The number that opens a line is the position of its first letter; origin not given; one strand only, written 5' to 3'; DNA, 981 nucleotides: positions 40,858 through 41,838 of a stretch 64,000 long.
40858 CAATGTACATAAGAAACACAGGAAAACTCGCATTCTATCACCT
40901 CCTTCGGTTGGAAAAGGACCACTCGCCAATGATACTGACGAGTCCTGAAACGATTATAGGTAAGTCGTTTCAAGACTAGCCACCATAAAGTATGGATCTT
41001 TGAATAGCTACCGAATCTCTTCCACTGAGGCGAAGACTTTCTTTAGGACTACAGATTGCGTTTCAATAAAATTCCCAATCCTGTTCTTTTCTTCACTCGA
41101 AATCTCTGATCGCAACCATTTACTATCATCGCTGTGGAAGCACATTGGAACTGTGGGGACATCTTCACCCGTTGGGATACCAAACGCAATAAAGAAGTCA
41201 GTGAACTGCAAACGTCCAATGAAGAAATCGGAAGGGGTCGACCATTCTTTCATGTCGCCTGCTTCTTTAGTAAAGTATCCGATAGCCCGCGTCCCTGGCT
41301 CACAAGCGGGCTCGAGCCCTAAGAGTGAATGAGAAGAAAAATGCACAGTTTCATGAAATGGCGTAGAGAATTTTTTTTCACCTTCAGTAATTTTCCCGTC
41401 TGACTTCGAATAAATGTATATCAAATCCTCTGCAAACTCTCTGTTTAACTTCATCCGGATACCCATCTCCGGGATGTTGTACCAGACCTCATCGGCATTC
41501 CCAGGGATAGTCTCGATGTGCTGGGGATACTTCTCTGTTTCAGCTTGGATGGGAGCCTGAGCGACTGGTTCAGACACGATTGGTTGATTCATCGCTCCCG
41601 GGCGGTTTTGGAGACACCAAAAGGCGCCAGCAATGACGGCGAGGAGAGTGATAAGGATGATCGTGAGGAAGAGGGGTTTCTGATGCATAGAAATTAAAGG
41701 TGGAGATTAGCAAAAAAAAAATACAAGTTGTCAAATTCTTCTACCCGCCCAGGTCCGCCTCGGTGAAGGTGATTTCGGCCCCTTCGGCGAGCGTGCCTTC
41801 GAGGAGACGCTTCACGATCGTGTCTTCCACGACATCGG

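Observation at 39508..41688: Second copy of the membrane-protein / secreted hydrolase / 62-bp element module (CHAP-domain version, intact)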

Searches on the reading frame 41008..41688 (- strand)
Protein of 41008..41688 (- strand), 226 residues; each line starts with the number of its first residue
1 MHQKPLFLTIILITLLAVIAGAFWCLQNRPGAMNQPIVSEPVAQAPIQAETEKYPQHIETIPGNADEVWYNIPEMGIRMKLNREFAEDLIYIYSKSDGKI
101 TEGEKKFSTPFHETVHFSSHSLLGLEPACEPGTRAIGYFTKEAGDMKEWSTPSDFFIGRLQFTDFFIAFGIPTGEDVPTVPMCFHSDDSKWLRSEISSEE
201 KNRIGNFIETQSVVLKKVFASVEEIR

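Call 6: search_protein_families(library=pfam, proteins=[window:41008-41688:-], max_evalue=0.1)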
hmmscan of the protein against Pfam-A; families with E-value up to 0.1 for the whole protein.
window:41008-41688:- (226 aa): 0 families

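Call 18: search_protein_families(library=ncbifam, proteins=[window:41008-41688:-], max_evalue=0.01)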
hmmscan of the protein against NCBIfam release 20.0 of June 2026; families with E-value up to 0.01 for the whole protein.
window:41008-41688:- (226 aa): 0 families

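Call 24: find_homologous_proteins(query=window:41008-41688:-, max_evalue=0.001)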
Query window:41008-41688:- (226 aa): 20 proteins with E <= 0.001 among 307 candidates.
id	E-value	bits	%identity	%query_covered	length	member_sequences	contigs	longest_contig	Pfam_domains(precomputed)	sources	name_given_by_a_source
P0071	1.3e-150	517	100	100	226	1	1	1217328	-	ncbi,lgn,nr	ncbi:MAG: hypothetical protein IPJ68_03185 [Candidatus Moraniibacteriota bacterium]|nr:MAG: hypothet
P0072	5.2e-89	316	62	100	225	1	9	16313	-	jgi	jgi:hypothetical protein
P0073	8.2e-80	286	58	99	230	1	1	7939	-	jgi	jgi:hypothetical protein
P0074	2.0e-76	274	57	99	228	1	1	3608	-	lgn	-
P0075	6.1e-48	181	89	40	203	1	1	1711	-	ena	-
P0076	9.4e-48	181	89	40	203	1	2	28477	-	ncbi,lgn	ncbi:MAG: hypothetical protein WBP40_01425 [Candidatus Moraniibacteriota bacterium]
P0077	9.2e-47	177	88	40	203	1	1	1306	-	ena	-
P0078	2.1e-46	176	61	65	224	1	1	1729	-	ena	-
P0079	4.1e-41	159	49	73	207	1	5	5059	-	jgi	jgi:hypothetical protein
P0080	1.1e-39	154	51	71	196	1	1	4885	-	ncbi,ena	-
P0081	4.0e-39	152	51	71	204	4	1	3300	-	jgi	jgi:hypothetical protein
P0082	1.1e-36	144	49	71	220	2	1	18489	-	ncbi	ncbi:MAG: hypothetical protein WBB68_01120 [Candidatus Moraniibacteriota bacterium]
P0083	2.6e-34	137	42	85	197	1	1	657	-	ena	-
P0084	2.0e-32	131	46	76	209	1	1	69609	-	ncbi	ncbi:MAG: hypothetical protein WAT84_01200 [Candidatus Moraniibacteriota bacterium]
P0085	2.1e-32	130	49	64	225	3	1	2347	-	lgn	-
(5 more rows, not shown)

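Call 36: find_related_loci(query=A4, collection=genome_contigs, flank=6000)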
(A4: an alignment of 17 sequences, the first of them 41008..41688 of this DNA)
Query A4 (226 aa) in genome_contigs; peptide patterns used: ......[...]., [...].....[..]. (x = any residue, [..] = any of these).
45 stretches matched a pattern; 13 encode a relative of the query (tblastn E <= 1e-3); 13 distinct loci.
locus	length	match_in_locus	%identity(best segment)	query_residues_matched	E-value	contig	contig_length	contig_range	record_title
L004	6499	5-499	46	1-170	7e-45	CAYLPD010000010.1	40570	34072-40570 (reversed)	MAG TPA_asm: uncultured Bdellovibrionales bacterium isolate SRP170004_co1_27 genome assembly, contig: NODE_1280_length_4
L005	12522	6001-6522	47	1-172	4e-43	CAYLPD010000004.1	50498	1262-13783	MAG TPA_asm: uncultured Bdellovibrionales bacterium isolate SRP170004_co1_27 genome assembly, contig: NODE_814_length_50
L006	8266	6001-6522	45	1-174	2e-39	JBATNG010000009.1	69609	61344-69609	MAG: Candidatus Moraniibacteriota bacterium isolate MFD10541_ilm_asm_bin30 k127_178713, whole genome shotgun sequence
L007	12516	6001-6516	42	1-172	6e-37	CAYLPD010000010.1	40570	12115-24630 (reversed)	MAG TPA_asm: uncultured Bdellovibrionales bacterium isolate SRP170004_co1_27 genome assembly, contig: NODE_1280_length_4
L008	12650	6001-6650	42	7-226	3e-32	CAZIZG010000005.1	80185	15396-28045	MAG TPA_asm: uncultured Bdellovibrionales bacterium isolate SRP135725_co1_205 genome assembly, contig: NODE_184_length_8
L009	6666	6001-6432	46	1-148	3e-30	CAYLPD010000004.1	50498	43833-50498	MAG TPA_asm: uncultured Bdellovibrionales bacterium isolate SRP170004_co1_27 genome assembly, contig: NODE_814_length_50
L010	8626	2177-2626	36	20-175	1e-26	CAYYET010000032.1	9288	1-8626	MAG TPA_asm: uncultured Bdellovibrionales bacterium isolate SRP135725_co1_601 genome assembly, contig: NODE_10626_length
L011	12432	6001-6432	36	8-161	2e-23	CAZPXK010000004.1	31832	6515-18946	MAG TPA_asm: uncultured Bdellovibrionales bacterium isolate SRP342105_co1_301 genome assembly, contig: NODE_1807_length_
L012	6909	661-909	49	52-147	8e-23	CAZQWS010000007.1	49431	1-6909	MAG TPA_asm: uncultured Bdellovibrionales bacterium isolate binchicken_co105_454 genome assembly, contig: NODE_792_lengt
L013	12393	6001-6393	36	27-169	2e-21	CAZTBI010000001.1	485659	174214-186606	MAG TPA_asm: uncultured Bdellovibrionales bacterium isolate SRP342105_co1_260 genome assembly, contig: NODE_7_length_485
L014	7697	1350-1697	37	51-169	9e-21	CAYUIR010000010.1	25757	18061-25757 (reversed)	MAG TPA_asm: uncultured Bdellovibrionales bacterium isolate SRP219642_co6_142 genome assembly, contig: NODE_1432_length_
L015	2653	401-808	36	1-153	2e-20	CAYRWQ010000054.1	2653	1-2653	MAG TPA_asm: uncultured Bdellovibrionales bacterium isolate binchicken_co128_176 genome assembly, contig: NODE_46279_len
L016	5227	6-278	41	48-142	1e-18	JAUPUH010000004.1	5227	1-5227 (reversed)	MAG: Patescibacteria group bacterium isolate erpe_2018_sw_15hr_WHONDRS-SW48-000090_B_bin.52 scaffold_17607, whole genome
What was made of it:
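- It is not expected to exist in four or more paralogous copies in a reduced genome (call 36).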

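Call 58: predict_structure(alignment_id=A5)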
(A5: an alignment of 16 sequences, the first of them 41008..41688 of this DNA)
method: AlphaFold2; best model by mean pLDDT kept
length: 226 residues; sequences in the alignment: 16
mean_pLDDT: 78.3   pTM: 0.67
mean pLDDT of the five models: 78.3, 76.8, 76.7, 76.4, 75.7
residues with pLDDT >= 90: 99; 70-90: 59; 50-70: 38; < 50: 30
segments of 3 or more residues with pLDDT < 50: 1-3, 28-54
pLDDT, mean of each block of 10 residues (from residue 1): 55 71 57 39 40 65 95 95 95 83 68 90 92 88 87 81 93 69 82 81 91 94 93
secondary structure, 60 per line:
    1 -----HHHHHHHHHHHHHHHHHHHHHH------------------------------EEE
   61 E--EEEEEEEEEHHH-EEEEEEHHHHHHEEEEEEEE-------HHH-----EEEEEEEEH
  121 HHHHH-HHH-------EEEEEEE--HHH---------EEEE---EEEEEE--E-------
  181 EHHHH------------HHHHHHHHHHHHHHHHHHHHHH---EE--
elements in order: H6-27 E58-61 E64-72 E77-82 H83-88 E89-96 E112-119 H120-125 E137-143 E158-161 E165-170 H182-185 H198-219
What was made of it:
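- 41008..41688 (-): Partner protein gene (226 aa; NCBI IPJ68_03185). It has an N-terminal transmembrane anchor (residues 6-27), a Pro/Gln-rich stalk (28-52) and a ~170-aa outer domain of an undescribed family. Call 58: AlphaFold2 pLDDT 78, helix 6-27.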

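Call 62: fold_search(model_id=the predicted structure, library=pdb)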
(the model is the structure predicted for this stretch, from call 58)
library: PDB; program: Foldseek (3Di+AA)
matches with E <= 10: 436; with E <= 0.001: 0
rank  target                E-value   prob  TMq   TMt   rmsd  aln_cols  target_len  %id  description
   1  2x1k                  3.6e-01  0.04  0.12  0.13  16.3       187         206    9  H71S mutant of the antibiotic resistance protein NimA from Deinococcus radiodurans (released 2010-11-17)
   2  4f07_E                3.8e-01  0.04  0.11  0.14  11.0       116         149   11  Structure of the Styrene Monooxygenase Flavin Reductase (SMOB) from Pseudomonas putida S12 (released 2013-05-08)
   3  4f07_K                4.9e-01  0.04  0.11  0.14  11.0       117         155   11  Structure of the Styrene Monooxygenase Flavin Reductase (SMOB) from Pseudomonas putida S12 (released 2013-05-08)
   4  7tj1_C                5.2e-01  0.25  0.24  0.36   6.9       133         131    9  Crystal Structure of the Putative Fluoride Ion Transporter CrcB Bab1_1389 from Brucella abortus (released 2022-01-26)
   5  3nfw_C                5.2e-01  0.04  0.12  0.13  14.9       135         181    9  Crystal structure of nitrilotriacetate monooxygenase component B (A0R521 homolog) from Mycobacterium thermoresistibile (released 2010-06-23)
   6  7tj1_D                5.5e-01  0.14  0.22  0.32   9.7       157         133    9  Crystal Structure of the Putative Fluoride Ion Transporter CrcB Bab1_1389 from Brucella abortus (released 2022-01-26)
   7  2d38                  5.5e-01  0.03  0.09  0.11  11.7       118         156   14  The Crystal Structure of Flavin Reductase HpaC complexed with NADP+ (released 2006-05-30)
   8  5zc2_A                6.6e-01  0.04  0.12  0.10  10.8       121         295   12  Acinetobacter baumannii p-hydroxyphenylacetate 3-hydroxylase (HPAH), reductase component (C1) (released 2018-08-08)
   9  6sji_A                7.0e-01  0.06  0.16  0.10  14.3       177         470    9  The structure of thiocyanate dehydrogenase from Thioalkalivibrio paradoxus mutant with His 482 replaced by Gln (released 2019-09-18)
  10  9fd5_B                7.4e-01  0.03  0.12  0.14  10.9       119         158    7  flavin reductase ThdF in complex with two bound FADs in space group P21 (released 2024-12-25)
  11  5zyr_A                7.4e-01  0.03  0.11  0.09  10.7       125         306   10  Crystal structure of the reductase (C1) component of p-hydroxyphenylacetate 3-hydroxylase (HPAH) from Acinetobacter ba (released 2019-06-05)
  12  8ct0_A                7.4e-01  0.02  0.11  0.13  12.4       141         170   10  Crystal structure of FAD reductase CtcQ from Kitasatospora aureofaciens in complex with FAD and NAD (released 2023-05-17)
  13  2x03_A                7.9e-01  0.07  0.15  0.06  10.2       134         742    8  The X-ray structure of the Streptomyces coelicolor A3 Chondroitin AC Lyase Y253A mutant (released 2010-08-18)
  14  9jlf_D                7.9e-01  0.05  0.12  0.18  15.0       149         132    9  Cryo-EM Structure of Bacteriophage FCWL1 head-to-tail interface (released 2025-01-22)
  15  5zc2_B                7.9e-01  0.04  0.13  0.10  10.5       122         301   11  Acinetobacter baumannii p-hydroxyphenylacetate 3-hydroxylase (HPAH), reductase component (C1) (released 2018-08-08)
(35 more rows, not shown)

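Call 65: search_protein_families(library=padloc, proteins=[window:41008-41688:-], max_evalue=0.01)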
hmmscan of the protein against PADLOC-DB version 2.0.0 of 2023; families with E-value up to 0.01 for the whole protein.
window:41008-41688:- (226 aa): 0 families

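Call 66: search_protein_families(library=phrogs, proteins=[window:41008-41688:-], max_evalue=0.01)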
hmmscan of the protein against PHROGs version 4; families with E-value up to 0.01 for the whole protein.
window:41008-41688:- (226 aa): 0 families

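Call 76: search_protein_representatives(alignment_id=A5)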
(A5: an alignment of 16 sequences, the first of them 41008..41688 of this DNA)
Query: 16 sequences, 208 profile positions. Proteins with E-value up to 0.001 (for the whole library): 504; up to 1e-10: 137; up to 1e-30: 32. The best 150 are listed.
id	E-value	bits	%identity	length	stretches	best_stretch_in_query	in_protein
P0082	5.3e-86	304.1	-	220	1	1-207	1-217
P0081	1.5e-84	299.4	-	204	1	1-206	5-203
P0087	2.0e-81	289.2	-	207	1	1-206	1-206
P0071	1.2e-79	283.4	-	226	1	1-207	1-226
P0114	7.1e-76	271.1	-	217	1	1-207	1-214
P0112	4.3e-73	262.0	-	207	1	1-190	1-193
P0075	2.2e-70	253.1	-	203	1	1-182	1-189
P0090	2.2e-65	236.8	-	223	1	3-207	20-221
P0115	1.2e-61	224.6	-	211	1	1-207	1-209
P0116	4.5e-57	209.6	-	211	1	1-207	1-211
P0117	1.0e-56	208.5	-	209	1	3-204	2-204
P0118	2.5e-53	197.4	-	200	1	1-207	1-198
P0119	1.4e-52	194.9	-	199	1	3-207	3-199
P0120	4.7e-52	193.2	-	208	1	4-207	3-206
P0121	2.3e-50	187.7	-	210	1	1-207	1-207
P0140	1.6e-29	119.6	-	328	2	68-188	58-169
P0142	9.7e-28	113.8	-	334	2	65-177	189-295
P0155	1.0e-19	87.6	-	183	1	66-177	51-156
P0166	3.7e-18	82.5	-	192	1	66-206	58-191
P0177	2.1e-16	76.8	-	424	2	66-194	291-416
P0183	6.4e-16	75.2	-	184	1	67-204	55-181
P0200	3.0e-14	69.7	-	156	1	66-179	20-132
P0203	4.0e-14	69.3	-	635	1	64-201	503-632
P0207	1.3e-13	67.7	-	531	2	70-180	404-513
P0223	2.0e-12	63.8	-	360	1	70-180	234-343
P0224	2.5e-12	63.5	-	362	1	8-184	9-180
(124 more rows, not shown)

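Call 77: search_protein_families(library=pfam, proteins=[P0203, P0207, P0177, P0223, P0140, P0142, P0155, P0166, P0183, P0224], max_evalue=0.01)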
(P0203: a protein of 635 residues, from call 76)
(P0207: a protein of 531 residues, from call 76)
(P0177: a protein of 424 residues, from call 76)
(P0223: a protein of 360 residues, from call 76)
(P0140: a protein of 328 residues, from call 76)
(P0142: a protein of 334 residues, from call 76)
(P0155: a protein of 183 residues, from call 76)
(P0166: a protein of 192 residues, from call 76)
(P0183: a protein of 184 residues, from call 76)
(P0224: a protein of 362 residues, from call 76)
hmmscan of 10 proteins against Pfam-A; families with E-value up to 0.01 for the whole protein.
P0203 (635 aa): 2 families
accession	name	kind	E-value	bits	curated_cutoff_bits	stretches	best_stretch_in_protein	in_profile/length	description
PF04773.18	FecR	-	1.2e-08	35.7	24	1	249-345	5-95/97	FecR protein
PF00001.26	7tm_1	-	0.00027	20.9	30.5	1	391-486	147-229/260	7 transmembrane receptor (rhodopsin family)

P0207 (531 aa): 3 families
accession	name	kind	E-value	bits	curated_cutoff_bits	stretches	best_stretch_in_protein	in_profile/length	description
PF18933.6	PsbP_2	-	7.6e-07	29.8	27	2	235-308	38-89/184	PsbP-like protein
PF01789.22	PsbP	-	0.0035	17.8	23.5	0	241-264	3-26/155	PsbP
PF09716.15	ETRAMP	-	0.0048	17.3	29.1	0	18-49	49-80/81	Malarial early transcribed membrane protein (ETRAMP)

P0177 (424 aa): 0 families

P0223 (360 aa): 1 family
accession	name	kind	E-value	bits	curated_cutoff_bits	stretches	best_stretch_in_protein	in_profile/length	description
PF09716.15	ETRAMP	-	1.6e-05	25.2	29.1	1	9-54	34-79/81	Malarial early transcribed membrane protein (ETRAMP)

P0140 (328 aa): 0 families

P0142 (334 aa): 0 families

P0155 (183 aa): 0 families

P0166 (192 aa): 0 families

P0183 (184 aa): 0 families

P0224 (362 aa): 2 families
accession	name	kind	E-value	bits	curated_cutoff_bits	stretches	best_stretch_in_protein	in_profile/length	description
PF01789.22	PsbP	-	0.00016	22.2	23.5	1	200-360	2-155/155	PsbP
PF18933.6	PsbP_2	-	0.00018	22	27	1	175-227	18-71/184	PsbP-like protein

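Call 83: find_encoding_contigs(protein=P0076, flank=10000, max_places=2)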
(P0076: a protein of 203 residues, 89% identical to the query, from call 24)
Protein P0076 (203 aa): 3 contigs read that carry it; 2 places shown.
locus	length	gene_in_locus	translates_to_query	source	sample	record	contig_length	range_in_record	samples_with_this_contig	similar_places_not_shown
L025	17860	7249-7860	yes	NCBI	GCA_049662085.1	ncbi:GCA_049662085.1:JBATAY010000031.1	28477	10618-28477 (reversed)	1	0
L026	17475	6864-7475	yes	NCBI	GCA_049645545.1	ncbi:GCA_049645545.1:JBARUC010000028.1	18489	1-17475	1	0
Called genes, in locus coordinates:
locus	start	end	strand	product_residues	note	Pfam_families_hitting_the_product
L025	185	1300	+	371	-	PF13439:Glyco_transf_4, PF20706:GT4-conflict, PF00534:Glycos_transf_1, PF13692:Glyco_trans_1_4, PF13524:Glyco_trans_1_2 (weak)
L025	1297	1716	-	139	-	-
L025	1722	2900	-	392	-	-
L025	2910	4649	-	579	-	-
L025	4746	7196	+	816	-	PF20030:bpMoxR (faint), PF00158:Sigma54_activat (faint), PF13191:AAA_16 (weak), PF20720:nSTAND3 (faint), PF07724:AAA_2, PF00004:AAA, PF07728:AAA_5, PF10431:ClpB_D2-small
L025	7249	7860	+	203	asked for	-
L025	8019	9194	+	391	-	PF05257:CHAP (weak)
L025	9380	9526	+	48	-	-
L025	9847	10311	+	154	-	-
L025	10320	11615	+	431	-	PF01071:GARS_A, PF02843:GARS_C (weak)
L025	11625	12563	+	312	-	-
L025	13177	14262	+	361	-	PF00512:HisKA, PF02518:HATPase_c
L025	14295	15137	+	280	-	PF00072:Response_reg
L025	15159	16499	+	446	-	PF01336:tRNA_anti-codon, PF00152:tRNA-synt_2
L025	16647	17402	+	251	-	-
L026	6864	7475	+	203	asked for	-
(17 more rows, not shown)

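Call 98: fold_search(model_id=the predicted structure, library=viral)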
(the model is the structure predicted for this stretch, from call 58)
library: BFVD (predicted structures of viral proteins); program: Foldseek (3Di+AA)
matches with E <= 10: 322; with E <= 0.001: 0
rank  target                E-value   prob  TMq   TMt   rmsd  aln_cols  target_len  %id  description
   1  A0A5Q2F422            6.6e-02  0.30  0.11  0.17  18.4       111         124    7  Uncharacterized protein [Gordonia phage Sixama]
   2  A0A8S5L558            1.2e-01  0.10  0.15  0.18  20.2       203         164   11  Coat protein [ssRNA phage SRR7976301_10]
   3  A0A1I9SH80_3          1.2e-01  0.09  0.14  0.04  18.2       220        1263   10  Genome polyprotein [Botrytis cinerea betaendornavirus 1]
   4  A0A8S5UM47            1.8e-01  0.18  0.15  0.15  20.6       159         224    7  Uncharacterized protein [Myoviridae sp. ctCo31]
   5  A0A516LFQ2            1.8e-01  0.10  0.12  0.14  38.5       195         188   10  (no name in the UniProt tables at hand)
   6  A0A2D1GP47            2.6e-01  0.14  0.13  0.12  17.6       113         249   12  (no name in the UniProt tables at hand)
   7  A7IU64                2.8e-01  0.06  0.12  0.13  15.9       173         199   12  Uncharacterized protein M334R [Paramecium bursaria Chlorella virus MT325]
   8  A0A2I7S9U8            3.2e-01  0.09  0.16  0.20  19.3       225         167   10  (no name in the UniProt tables at hand)
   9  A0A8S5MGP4            3.4e-01  0.07  0.16  0.13  22.8       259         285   11  Uncharacterized protein [Podoviridae sp. ctqve24]
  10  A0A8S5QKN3            3.4e-01  0.06  0.09  0.06  12.2       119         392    7  Lipoprotein [Siphoviridae sp. ctezl47]
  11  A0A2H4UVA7            3.8e-01  0.03  0.12  0.13  15.6       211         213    8  Zinc finger domain-containing protein [Bodo saltans virus]
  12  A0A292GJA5            4.5e-01  0.11  0.11  0.17  22.6       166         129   11  (no name in the UniProt tables at hand)
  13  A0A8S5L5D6            4.8e-01  0.07  0.15  0.20  22.9       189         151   10  Coat protein [ssRNA phage SRR7976301_11]
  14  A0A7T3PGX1            5.1e-01  0.23  0.11  0.23  12.8        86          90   17  Uncharacterized protein [Achromobacter phage vB_AchrS_AchV4]
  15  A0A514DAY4            6.1e-01  0.08  0.18  0.21  17.1       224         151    9  Uncharacterized protein [Leviviridae sp.]
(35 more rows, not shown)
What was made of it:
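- Tried and rejected: Foldseek of the partner model against PDB and viral structures showed nothing significant (calls 62, 98).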

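Call 105: search_solved_structures(query=A5, max_evalue=10)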
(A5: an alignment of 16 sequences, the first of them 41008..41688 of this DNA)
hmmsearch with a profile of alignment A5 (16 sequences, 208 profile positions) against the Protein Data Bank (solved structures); distinct sequences matched with E-value up to 10: 1.
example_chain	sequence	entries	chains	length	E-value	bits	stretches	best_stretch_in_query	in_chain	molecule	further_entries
4ymx_A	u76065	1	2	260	0.89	12.6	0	98-194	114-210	ABC-type amino acid transport system, periplasmic component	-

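Call 106: list_cluster_members(proteins=[P0203, P0207, P0177, P0223, P0140, P0155, P0166, P0183, P0224, P0200])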
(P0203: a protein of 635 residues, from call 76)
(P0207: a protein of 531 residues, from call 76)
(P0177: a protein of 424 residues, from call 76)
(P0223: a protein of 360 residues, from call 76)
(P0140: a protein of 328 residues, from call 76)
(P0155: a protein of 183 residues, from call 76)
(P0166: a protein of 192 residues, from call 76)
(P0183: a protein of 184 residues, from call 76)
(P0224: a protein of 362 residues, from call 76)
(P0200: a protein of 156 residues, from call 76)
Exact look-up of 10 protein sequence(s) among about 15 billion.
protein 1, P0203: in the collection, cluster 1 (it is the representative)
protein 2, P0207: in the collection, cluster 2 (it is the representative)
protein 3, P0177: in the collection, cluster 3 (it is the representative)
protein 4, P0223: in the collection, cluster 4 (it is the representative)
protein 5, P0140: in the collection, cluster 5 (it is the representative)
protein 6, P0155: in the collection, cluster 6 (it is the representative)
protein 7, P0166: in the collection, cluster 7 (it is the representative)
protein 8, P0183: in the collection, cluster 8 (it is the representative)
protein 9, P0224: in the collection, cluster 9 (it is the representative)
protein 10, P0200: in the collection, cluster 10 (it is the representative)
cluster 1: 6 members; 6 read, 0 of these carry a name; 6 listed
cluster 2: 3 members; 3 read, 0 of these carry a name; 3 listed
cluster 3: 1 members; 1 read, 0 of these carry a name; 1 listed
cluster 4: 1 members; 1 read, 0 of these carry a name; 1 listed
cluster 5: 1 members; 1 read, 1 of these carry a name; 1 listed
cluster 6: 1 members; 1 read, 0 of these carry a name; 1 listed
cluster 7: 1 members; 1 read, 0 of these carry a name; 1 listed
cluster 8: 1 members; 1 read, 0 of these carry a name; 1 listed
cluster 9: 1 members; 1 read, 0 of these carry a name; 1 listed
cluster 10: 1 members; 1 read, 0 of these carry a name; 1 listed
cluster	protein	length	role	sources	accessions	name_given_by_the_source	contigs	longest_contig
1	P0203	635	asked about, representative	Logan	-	-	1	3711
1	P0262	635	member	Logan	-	-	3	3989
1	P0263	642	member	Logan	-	-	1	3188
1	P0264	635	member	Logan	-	-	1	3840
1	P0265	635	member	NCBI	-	-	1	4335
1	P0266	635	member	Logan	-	-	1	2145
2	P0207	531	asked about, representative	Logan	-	-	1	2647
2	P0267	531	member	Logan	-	-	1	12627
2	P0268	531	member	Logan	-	-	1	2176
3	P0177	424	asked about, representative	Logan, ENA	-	-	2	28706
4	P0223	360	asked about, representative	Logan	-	-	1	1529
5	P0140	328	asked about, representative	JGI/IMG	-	hypothetical protein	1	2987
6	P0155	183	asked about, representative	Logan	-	-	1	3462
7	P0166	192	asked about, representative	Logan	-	-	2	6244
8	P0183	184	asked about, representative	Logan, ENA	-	-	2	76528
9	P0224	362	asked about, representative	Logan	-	-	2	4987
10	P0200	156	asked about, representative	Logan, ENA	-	-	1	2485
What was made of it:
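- Tried and rejected: Source names for distant members of the partner family were not available (call 106).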
